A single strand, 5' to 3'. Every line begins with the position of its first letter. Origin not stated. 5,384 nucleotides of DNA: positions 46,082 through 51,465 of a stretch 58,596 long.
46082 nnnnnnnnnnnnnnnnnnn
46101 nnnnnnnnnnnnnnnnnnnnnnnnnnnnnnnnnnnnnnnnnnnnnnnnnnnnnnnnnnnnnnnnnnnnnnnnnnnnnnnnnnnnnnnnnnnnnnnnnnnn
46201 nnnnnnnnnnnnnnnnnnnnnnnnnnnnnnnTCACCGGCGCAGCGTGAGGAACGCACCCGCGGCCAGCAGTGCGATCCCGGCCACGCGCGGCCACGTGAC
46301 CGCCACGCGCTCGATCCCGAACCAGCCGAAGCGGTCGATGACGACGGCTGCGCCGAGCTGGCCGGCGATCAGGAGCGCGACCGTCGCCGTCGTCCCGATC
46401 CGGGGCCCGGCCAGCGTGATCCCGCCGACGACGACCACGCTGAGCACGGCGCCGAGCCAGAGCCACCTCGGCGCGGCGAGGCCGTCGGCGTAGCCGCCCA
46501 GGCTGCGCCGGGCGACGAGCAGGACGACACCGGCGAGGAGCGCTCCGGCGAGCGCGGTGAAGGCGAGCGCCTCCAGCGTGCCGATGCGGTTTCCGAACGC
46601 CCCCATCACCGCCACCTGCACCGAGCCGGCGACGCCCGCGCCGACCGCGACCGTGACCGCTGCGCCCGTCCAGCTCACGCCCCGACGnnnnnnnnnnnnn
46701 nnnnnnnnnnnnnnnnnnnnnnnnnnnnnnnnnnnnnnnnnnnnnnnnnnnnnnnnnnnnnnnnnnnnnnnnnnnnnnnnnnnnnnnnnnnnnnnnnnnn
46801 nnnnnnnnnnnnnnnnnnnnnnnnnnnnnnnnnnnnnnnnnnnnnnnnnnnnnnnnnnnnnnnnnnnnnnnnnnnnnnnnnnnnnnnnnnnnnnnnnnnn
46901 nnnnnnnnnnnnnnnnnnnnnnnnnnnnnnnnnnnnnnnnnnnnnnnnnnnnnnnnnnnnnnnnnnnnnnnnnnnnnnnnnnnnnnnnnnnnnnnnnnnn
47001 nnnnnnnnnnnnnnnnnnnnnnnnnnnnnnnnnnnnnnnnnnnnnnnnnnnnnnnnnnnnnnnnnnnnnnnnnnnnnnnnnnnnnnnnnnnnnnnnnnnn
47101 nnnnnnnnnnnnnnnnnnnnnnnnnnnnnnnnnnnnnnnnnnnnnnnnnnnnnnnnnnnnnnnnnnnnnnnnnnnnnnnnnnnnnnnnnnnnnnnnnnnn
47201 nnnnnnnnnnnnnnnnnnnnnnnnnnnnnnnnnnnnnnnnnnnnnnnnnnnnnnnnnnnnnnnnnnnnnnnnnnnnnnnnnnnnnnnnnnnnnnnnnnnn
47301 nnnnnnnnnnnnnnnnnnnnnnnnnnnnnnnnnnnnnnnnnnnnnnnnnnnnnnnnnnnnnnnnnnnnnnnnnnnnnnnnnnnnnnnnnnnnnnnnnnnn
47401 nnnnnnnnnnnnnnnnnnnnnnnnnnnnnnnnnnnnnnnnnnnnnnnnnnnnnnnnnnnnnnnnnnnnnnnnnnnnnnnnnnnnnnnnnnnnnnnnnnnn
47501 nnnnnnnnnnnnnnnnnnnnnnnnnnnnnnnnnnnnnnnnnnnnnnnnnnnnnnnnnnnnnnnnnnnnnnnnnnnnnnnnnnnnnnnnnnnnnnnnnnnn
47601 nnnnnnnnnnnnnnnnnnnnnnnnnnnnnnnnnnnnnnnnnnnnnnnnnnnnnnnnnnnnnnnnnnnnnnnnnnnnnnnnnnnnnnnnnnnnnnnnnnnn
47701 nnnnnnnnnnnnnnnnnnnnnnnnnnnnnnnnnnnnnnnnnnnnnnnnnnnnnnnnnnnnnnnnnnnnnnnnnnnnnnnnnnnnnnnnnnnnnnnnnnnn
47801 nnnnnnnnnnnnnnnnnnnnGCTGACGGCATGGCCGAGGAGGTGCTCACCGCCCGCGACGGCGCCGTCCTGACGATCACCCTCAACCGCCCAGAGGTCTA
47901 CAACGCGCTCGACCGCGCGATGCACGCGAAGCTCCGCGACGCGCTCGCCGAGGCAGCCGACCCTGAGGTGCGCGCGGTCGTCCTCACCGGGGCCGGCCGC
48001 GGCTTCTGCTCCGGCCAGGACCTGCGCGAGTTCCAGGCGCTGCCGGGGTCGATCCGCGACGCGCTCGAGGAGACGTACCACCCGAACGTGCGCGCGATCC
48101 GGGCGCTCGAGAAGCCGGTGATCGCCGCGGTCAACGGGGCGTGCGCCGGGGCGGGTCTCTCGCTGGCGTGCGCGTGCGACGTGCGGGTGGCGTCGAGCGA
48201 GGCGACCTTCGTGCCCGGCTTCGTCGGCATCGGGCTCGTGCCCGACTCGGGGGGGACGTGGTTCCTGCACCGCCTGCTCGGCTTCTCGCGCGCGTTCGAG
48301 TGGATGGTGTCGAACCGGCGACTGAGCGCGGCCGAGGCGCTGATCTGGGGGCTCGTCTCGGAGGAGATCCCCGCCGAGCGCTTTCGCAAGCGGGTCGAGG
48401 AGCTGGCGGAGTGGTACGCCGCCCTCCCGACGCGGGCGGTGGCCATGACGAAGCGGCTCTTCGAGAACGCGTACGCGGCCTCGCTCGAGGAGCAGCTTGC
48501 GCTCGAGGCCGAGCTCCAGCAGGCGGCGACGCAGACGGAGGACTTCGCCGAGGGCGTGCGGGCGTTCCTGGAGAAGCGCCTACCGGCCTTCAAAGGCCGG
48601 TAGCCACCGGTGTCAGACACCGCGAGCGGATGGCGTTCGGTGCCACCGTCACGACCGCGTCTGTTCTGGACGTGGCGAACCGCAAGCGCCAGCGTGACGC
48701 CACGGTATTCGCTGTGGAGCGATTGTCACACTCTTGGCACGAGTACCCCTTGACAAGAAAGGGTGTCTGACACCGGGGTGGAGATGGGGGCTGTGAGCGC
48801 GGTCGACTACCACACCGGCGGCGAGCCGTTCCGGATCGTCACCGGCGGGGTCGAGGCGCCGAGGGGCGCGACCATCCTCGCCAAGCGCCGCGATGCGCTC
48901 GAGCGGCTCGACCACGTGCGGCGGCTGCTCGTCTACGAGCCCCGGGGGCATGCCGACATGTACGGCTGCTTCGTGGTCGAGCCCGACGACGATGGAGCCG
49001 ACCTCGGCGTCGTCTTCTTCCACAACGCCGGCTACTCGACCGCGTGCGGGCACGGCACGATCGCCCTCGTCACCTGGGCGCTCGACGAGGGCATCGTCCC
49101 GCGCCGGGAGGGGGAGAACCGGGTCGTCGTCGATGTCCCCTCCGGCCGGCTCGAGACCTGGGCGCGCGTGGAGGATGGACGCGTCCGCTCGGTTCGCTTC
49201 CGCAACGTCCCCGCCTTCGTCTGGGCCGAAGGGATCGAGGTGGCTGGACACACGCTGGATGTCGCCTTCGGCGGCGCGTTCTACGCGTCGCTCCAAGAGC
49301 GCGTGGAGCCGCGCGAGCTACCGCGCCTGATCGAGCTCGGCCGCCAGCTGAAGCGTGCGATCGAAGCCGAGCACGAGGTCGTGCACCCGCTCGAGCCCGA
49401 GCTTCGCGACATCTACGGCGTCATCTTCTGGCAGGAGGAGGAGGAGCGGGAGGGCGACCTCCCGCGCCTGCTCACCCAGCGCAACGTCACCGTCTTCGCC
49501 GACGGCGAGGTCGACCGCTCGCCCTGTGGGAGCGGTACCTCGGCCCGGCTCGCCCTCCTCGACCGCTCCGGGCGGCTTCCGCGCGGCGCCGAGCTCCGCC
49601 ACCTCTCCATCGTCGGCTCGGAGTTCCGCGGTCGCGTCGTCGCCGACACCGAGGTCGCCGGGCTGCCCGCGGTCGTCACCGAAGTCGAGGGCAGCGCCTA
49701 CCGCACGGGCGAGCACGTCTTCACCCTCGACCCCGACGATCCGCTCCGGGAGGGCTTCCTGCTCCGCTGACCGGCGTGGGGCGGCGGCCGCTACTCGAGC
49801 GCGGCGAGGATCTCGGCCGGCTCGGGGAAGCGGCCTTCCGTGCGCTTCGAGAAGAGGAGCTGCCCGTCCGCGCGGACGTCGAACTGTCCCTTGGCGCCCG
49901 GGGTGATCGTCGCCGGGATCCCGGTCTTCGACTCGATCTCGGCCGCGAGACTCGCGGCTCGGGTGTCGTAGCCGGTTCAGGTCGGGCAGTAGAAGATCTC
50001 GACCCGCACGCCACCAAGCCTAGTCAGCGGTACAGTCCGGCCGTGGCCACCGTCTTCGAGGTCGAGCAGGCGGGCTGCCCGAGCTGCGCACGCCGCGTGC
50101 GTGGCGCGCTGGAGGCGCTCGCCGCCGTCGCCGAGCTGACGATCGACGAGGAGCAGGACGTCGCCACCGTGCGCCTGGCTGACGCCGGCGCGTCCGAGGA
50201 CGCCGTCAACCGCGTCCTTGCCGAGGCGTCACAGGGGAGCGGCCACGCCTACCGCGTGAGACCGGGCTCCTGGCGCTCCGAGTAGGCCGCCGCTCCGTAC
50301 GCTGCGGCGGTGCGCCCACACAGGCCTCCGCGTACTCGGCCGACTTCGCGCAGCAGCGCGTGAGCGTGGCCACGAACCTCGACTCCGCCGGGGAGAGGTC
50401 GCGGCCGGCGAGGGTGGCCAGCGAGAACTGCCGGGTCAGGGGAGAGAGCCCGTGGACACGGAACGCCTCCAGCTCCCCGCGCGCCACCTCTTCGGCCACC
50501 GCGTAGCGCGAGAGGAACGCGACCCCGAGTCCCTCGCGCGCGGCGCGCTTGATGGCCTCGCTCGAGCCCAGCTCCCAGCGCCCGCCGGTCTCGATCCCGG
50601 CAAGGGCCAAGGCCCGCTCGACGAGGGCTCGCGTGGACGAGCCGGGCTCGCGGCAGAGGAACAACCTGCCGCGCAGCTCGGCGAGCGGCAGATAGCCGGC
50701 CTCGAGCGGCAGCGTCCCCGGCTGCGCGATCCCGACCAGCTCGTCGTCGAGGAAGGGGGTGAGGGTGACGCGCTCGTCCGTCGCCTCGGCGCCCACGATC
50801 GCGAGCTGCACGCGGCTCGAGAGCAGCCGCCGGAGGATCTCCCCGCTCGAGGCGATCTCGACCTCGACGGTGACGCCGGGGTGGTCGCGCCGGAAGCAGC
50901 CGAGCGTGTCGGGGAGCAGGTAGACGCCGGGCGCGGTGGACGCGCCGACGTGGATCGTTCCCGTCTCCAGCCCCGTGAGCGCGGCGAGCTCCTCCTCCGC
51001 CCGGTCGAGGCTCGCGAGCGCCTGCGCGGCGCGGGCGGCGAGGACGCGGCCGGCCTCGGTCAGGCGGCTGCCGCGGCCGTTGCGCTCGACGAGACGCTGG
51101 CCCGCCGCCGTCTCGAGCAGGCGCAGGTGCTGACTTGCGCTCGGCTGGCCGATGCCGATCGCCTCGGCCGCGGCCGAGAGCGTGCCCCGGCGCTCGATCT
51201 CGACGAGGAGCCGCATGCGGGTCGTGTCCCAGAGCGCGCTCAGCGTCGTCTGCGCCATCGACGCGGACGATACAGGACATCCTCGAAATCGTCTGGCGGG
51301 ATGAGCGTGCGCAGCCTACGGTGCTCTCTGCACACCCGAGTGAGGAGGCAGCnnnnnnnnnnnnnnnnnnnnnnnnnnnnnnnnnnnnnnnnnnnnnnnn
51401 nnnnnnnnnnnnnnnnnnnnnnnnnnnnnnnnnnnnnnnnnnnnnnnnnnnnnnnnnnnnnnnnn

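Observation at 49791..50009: Hidden SelW/Rdx-family selenoprotein gene (CxxU) in a gap the ORF track leaves empty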

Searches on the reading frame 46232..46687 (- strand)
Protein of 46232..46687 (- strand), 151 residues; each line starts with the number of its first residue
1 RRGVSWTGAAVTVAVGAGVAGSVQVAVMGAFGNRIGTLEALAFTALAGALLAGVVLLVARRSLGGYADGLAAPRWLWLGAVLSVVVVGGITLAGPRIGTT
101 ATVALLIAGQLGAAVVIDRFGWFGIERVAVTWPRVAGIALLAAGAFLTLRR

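Call 28: search_protein_families(library=pfam, proteins=[window:46232-46687:-], max_evalue=0.01)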
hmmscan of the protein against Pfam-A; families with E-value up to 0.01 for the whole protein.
window:46232-46687:- (151 aa): 2 families
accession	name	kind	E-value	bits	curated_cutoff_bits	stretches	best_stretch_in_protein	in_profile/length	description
PF04657.19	DMT_YdcZ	-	1.6e-26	93.7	24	1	11-147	3-140/140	Putative inner membrane exporter, YdcZ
PF23858.1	DUF7220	-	0.009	16.8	28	0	2-46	4-48/70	Family of unknown function (DUF7220)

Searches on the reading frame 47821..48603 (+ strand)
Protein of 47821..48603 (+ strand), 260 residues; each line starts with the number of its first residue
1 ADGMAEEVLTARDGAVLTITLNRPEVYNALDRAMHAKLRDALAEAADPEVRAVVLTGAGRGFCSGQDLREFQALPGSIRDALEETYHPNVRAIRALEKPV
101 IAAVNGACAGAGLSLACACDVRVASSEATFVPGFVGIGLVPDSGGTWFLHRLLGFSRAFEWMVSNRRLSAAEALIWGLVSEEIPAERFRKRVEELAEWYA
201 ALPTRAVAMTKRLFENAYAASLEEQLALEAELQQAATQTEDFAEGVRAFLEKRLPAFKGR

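Call 28: search_protein_families(library=pfam, proteins=[window:47821-48603:+], max_evalue=0.01)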
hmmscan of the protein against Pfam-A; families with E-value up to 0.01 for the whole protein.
window:47821-48603:+ (260 aa): 2 families
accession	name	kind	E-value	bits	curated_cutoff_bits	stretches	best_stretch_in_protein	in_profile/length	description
PF00378.25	ECH_1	-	3.7e-62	210.4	27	1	14-259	4-250/251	Enoyl-CoA hydratase/isomerase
PF16113.10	ECH_2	-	1e-39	137.4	27.2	2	18-197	3-186/335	Enoyl-CoA hydratase/isomerase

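Call 66: find_encoding_contigs(protein=window:47830-48603:+, flank=10000, max_places=3)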
Protein window:47830-48603:+ (257 aa): 3 contigs read that carry it; 3 places shown.
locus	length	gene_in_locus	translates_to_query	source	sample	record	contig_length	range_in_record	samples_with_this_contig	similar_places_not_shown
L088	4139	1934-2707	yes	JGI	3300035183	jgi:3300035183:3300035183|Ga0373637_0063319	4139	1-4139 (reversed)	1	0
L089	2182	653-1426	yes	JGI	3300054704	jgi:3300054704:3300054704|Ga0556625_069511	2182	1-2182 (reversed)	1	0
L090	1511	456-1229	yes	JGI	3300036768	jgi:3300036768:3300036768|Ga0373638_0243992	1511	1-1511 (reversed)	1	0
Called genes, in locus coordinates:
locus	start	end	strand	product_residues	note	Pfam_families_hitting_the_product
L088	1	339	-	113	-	?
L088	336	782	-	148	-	PF04657:DMT_YdcZ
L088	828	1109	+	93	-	-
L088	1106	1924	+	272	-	PF00378:ECH_1, PF16113:ECH_2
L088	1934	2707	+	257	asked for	PF00378:ECH_1, PF16113:ECH_2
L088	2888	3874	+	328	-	PF05544:Pro_racemase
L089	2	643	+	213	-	?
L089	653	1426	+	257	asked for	PF00378:ECH_1, PF16113:ECH_2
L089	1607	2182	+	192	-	?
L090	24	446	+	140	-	PF00378:ECH_1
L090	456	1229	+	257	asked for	PF00378:ECH_1, PF16113:ECH_2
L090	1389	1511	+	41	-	?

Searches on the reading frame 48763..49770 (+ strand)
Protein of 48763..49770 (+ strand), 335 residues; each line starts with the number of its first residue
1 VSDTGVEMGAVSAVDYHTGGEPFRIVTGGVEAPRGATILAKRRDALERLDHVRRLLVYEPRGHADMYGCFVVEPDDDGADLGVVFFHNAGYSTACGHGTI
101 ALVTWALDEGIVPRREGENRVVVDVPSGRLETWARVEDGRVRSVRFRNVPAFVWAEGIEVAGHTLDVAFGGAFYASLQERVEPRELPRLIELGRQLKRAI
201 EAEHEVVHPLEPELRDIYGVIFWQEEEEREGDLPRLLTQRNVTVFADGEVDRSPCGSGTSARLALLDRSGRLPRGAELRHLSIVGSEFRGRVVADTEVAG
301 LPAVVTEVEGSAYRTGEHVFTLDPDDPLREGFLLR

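Call 4: search_protein_families(library=pfam, proteins=[window:48763-49770:+], max_evalue=1)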
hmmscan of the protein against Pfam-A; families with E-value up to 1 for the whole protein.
window:48763-49770:+ (335 aa): 3 families
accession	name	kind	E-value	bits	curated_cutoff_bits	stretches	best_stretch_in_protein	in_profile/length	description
PF05544.16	Pro_racemase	-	1.4e-93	314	27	1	14-332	2-324/325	Proline racemase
PF01678.24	DAP_epimerase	-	0.0013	19.2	34.7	1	84-140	57-110/121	Diaminopimelate epimerase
PF02567.21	PhzC-PhzF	-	0.022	14.7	27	1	69-156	41-124/281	Phenazine biosynthesis-like protein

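Call 5: search_protein_families(library=ncbifam, proteins=[window:48763-49770:+], max_evalue=1)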
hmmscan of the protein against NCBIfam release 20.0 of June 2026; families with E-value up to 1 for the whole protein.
window:48763-49770:+ (335 aa): 7 families
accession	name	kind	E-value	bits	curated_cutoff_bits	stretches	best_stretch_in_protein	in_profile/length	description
NF045511.1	TransHydProDhtase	equivalog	5.4e-98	328.2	540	1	11-335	7-335/335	trans-3-hydroxy-L-proline dehydratase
NF010576.0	PRK13969.1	equivalog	2.7e-80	269.8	556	1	10-334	6-334/335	proline racemase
NF010578.0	PRK13971.1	equivalog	7.4e-73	245.5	376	1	12-334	7-332/333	4-hydroxyproline epimerase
NF047722.1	T3LHypDht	equivalog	1.4e-54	185.5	550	1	11-334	7-335/341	trans-3-hydroxy-L-proline dehydratase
NF052296.1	HdxProlEpimProt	equivalog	2.6e-41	142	450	1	13-332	3-308/309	4-hydroxyproline epimerase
NF010577.0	PRK13970.1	equivalog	4.8e-36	124.7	442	2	8-176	2-167/311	4-hydroxyproline epimerase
TIGR00652.1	DapF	equivalog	0.14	11.6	114.65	1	89-132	208-246/270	diaminopimelate epimerase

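Call 33: find_encoding_contigs(protein=window:48763-49770:+, flank=10000, max_places=4)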
Protein window:48763-49770:+ (335 aa): no gene with exactly this product is on record in the collection.

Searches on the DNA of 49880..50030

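Call 26: search_rna_families(source=window, start=49880, end=50030, threshold=evalue, max_evalue=10, show_alignments=3)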
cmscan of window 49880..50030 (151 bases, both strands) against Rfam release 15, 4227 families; matches with E-value up to 10: 2.
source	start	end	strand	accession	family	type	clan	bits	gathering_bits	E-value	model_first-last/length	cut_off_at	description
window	49912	49983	+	RF04080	mir-762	Gene; miRNA;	-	18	80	2.5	1-75/75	no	mir-762 microRNA precursor family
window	49898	49923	+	RF01679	P36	Gene; sRNA;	-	11.4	36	4.9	36-61/61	no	Pseudomonas sRNA P36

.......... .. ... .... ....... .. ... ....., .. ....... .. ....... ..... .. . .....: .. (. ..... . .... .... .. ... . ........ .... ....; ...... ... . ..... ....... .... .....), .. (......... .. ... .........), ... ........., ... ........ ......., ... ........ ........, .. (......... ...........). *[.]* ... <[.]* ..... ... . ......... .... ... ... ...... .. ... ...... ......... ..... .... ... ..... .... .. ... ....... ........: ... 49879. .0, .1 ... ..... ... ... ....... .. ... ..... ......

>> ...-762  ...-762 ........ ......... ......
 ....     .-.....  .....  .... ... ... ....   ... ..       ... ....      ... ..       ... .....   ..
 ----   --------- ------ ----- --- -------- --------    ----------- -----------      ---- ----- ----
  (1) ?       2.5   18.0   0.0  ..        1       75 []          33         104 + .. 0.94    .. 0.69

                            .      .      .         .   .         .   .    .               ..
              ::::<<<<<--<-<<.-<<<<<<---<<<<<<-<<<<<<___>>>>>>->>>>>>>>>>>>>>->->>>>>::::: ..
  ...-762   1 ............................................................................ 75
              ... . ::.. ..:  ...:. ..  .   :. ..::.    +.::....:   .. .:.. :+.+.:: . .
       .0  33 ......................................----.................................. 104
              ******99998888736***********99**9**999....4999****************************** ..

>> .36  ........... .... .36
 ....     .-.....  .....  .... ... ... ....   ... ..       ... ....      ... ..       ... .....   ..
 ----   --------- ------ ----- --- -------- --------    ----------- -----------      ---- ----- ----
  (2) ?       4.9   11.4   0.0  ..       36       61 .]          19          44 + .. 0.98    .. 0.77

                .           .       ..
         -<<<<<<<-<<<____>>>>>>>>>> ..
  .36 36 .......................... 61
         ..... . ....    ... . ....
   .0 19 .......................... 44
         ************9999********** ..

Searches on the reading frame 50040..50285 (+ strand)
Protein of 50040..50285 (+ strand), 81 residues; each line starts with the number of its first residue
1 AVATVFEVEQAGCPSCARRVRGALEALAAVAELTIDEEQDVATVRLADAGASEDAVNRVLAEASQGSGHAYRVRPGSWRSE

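Call 28: search_protein_families(library=pfam, proteins=[window:50040-50285:+], max_evalue=0.01)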
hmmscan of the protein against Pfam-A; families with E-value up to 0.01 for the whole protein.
window:50040-50285:+ (81 aa): 1 family
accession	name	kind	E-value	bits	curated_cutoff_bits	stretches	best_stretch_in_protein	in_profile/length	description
PF00403.32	HMA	-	1.4e-07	32.2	24.8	1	5-52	1-43/62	Heavy-metal-associated domain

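Call 36: search_protein_families(library=ncbifam, proteins=[window:50040-50285:+], max_evalue=0.001)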
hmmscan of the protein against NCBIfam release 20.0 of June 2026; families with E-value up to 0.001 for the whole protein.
window:50040-50285:+ (81 aa): 1 family
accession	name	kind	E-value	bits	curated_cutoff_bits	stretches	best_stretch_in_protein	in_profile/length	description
NF010311.1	PRK13748.1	subfamily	0.0007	18.6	600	1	6-60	3-56/560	mercury(II) reductase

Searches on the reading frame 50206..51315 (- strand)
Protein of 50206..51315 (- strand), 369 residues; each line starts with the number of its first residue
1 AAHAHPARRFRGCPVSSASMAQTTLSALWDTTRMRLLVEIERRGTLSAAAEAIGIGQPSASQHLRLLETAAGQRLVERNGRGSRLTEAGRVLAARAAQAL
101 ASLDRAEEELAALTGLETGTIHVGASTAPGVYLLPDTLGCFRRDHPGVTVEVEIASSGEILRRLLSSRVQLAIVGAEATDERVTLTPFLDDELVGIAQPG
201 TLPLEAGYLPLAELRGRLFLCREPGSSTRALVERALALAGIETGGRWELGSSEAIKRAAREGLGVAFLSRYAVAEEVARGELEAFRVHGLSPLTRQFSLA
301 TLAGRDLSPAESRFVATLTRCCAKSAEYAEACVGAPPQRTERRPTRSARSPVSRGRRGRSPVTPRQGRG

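Call 28: search_protein_families(library=pfam, proteins=[window:50206-51315:-], max_evalue=0.01)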
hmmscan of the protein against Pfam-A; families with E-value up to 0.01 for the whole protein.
window:50206-51315:- (369 aa): 6 families
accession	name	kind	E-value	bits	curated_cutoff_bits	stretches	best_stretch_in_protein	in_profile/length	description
PF03466.25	LysR_substrate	-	2.3e-43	148.5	28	1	115-319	2-205/209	LysR substrate binding domain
PF00126.33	HTH_1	-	1.3e-15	57.5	26.6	1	33-90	3-60/60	Bacterial regulatory helix-turn-helix protein, lysR family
PF12849.12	PBP_like_2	-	7.4e-05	23.1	27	1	118-181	9-71/267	PBP superfamily domain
PF12727.12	PBP_like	-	0.00043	19.9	27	1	207-283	82-146/193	PBP superfamily domain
PF12840.13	HTH_20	-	0.00064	20.1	27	1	32-69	5-44/51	Helix-turn-helix domain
PF25213.1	HVO_A0261_N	-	0.0022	18.3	35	1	65-107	43-85/86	HVO_A0261 N-terminal domain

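Call 67: find_encoding_contigs(protein=window:50206-51258:-, flank=10000, max_places=3)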
Protein window:50206-51258:- (350 aa): 3 contigs read that carry it; 3 places shown.
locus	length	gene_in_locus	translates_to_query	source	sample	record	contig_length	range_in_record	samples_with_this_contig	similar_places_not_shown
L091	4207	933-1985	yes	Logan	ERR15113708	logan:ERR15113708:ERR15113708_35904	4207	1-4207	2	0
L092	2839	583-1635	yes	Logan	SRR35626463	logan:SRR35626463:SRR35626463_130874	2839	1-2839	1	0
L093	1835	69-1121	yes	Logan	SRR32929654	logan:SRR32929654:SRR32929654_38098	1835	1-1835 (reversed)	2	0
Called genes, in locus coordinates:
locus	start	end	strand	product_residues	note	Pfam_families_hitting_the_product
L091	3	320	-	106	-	?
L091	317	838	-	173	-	PF02566:OsmC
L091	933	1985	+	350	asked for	PF00126:HTH_1, PF03466:LysR_substrate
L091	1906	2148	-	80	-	PF00403:HMA (weak)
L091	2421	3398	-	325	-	PF05544:Pro_racemase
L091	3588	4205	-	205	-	?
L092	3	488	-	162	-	?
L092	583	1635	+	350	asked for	PF00126:HTH_1, PF03466:LysR_substrate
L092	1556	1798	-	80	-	PF00403:HMA (weak)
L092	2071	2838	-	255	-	?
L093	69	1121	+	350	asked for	PF00126:HTH_1, PF03466:LysR_substrate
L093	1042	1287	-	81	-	PF00403:HMA (weak)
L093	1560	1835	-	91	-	?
